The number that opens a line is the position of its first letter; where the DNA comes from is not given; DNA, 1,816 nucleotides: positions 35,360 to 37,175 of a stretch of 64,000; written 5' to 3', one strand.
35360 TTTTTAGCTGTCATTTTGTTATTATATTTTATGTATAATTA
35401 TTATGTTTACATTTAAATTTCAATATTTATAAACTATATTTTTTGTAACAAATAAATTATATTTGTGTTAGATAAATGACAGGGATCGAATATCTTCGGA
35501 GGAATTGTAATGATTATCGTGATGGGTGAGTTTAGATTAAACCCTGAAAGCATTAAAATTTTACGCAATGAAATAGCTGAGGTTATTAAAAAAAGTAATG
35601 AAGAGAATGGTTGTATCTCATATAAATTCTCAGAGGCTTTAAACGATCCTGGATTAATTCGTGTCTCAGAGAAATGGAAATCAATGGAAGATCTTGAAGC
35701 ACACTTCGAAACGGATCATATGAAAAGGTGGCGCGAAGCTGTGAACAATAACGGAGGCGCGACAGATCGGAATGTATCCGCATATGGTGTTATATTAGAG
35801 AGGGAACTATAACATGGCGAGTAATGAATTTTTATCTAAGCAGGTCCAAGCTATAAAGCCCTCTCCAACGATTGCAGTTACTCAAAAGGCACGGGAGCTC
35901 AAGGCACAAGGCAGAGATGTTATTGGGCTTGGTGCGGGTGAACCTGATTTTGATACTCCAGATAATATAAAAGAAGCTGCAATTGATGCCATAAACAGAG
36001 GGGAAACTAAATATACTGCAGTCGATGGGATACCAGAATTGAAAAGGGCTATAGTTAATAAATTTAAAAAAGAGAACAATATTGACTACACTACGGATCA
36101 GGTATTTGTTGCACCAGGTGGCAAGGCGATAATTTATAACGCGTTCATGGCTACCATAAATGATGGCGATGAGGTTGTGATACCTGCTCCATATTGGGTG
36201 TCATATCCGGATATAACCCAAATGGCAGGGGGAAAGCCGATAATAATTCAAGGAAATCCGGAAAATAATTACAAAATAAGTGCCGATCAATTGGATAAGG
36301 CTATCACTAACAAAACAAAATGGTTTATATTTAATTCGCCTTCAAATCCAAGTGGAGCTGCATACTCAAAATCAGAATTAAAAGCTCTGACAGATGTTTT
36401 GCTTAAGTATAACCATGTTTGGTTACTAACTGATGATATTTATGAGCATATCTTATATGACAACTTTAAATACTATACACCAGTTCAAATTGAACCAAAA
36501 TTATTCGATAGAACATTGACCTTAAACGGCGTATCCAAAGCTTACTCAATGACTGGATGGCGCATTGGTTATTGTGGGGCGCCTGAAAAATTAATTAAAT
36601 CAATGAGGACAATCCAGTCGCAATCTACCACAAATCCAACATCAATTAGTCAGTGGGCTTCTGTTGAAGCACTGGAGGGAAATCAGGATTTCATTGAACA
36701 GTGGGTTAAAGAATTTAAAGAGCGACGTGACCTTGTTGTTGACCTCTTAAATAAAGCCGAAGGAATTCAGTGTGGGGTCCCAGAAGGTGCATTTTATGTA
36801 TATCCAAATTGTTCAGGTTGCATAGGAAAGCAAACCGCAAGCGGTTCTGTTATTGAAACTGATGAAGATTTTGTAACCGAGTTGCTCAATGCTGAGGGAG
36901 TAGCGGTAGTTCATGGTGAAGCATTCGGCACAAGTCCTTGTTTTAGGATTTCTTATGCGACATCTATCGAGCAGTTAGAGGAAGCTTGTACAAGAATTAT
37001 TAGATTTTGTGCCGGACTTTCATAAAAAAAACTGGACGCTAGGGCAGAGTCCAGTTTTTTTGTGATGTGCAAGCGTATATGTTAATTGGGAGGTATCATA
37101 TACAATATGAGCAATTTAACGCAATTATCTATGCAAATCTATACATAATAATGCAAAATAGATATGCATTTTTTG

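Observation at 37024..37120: Unannotated AbcR-like anti-Shine-Dalgarno small RNA downstream of lsrB/vtlR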

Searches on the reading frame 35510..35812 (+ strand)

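Call 9: search_protein_families(library=ncbifam, proteins=[window:35510-35812:+])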
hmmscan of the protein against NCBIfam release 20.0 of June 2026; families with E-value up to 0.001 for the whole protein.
window:35510-35812:+ (100 aa): 0 families

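Call 50: search_protein_families(library=pfam, proteins=[window:35510-35812:+], max_evalue=0.00001)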
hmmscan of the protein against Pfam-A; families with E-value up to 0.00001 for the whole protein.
window:35510-35812:+ (100 aa): 1 family
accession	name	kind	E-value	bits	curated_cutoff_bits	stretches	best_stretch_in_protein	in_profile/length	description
PF03992.22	ABM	-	4.1e-18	65.8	23.1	1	1-76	1-77/78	Antibiotic biosynthesis monooxygenase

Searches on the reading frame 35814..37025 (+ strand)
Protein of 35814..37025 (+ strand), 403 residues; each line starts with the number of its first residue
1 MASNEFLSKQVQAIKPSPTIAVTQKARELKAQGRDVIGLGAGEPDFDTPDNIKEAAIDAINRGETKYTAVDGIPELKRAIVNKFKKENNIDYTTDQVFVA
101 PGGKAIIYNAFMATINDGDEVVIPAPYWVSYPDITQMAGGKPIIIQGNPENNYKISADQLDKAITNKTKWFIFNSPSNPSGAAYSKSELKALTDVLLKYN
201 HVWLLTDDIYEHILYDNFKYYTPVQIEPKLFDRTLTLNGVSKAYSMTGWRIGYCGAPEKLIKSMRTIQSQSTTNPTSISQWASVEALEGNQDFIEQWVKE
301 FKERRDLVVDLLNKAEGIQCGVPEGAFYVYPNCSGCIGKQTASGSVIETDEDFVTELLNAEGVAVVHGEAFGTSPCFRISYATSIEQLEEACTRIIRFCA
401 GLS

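Call 9: search_protein_families(library=ncbifam, proteins=[window:35814-37025:+])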
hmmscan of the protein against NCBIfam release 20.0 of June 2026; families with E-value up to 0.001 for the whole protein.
window:35814-37025:+ (403 aa): 71 families (the best 25 are shown)
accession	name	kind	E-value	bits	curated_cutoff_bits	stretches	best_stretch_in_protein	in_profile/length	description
NF004769.0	PRK06107.1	equivalog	3.4e-166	553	617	1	8-402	7-401/402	aspartate transaminase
NF041091.1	asp_aminotase_Arch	equivalog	1.2e-113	379.8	550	1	8-399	1-375/376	aspartate aminotransferase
NF005816.0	PRK07682.1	equivalog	8.4e-90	301.2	620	1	5-399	4-383/390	aminotransferase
NF005817.0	PRK07683.1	equivalog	8.9e-86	288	575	1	5-399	3-381/387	aminotransferase A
NF041364.1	GntC_guanitoxin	equivalog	5.1e-83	278.9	415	1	38-398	2-356/356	guanitoxin biosynthesis PLP-dependent (S)-gamma-hydroxy-L-arginine cyclodehydratase GntC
NF006229.0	PRK08361.1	equivalog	4.2e-82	276.2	624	1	6-396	9-385/391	aspartate aminotransferase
NF004975.0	PRK06348.1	equivalog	1.1e-76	258.4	549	1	21-397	16-381/384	pyridoxal phosphate-dependent aminotransferase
NF006230.0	PRK08363.1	equivalog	1.3e-74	251.3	534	1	21-399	17-392/398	alanine aminotransferase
NF005588.0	PRK07309.1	equivalog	6.4e-72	242.6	576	1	33-399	29-386/391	pyridoxal phosphate-dependent aminotransferase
NF004770.0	PRK06108.1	subfamily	1.1e-71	241.8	422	1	6-399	12-392/396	pyridoxal phosphate-dependent aminotransferase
NF005601.0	PRK07337.1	equivalog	9.6e-71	238.9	496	1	7-398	8-391/394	pyridoxal phosphate-dependent aminotransferase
NF006514.0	PRK08960.1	equivalog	1.1e-67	228.5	554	1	6-397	4-383/388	pyridoxal phosphate-dependent aminotransferase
NF005744.0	PRK07568.1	subfamily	2.7e-65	220.7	389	1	7-330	3-323/398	pyridoxal phosphate-dependent aminotransferase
NF004621.0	PRK05957.1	equivalog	1e-64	218.7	498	1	28-402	21-383/389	pyridoxal phosphate-dependent aminotransferase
NF005855.0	PRK07777.1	equivalog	6.3e-62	210.1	553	1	30-395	24-384/391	pyridoxal phosphate-dependent aminotransferase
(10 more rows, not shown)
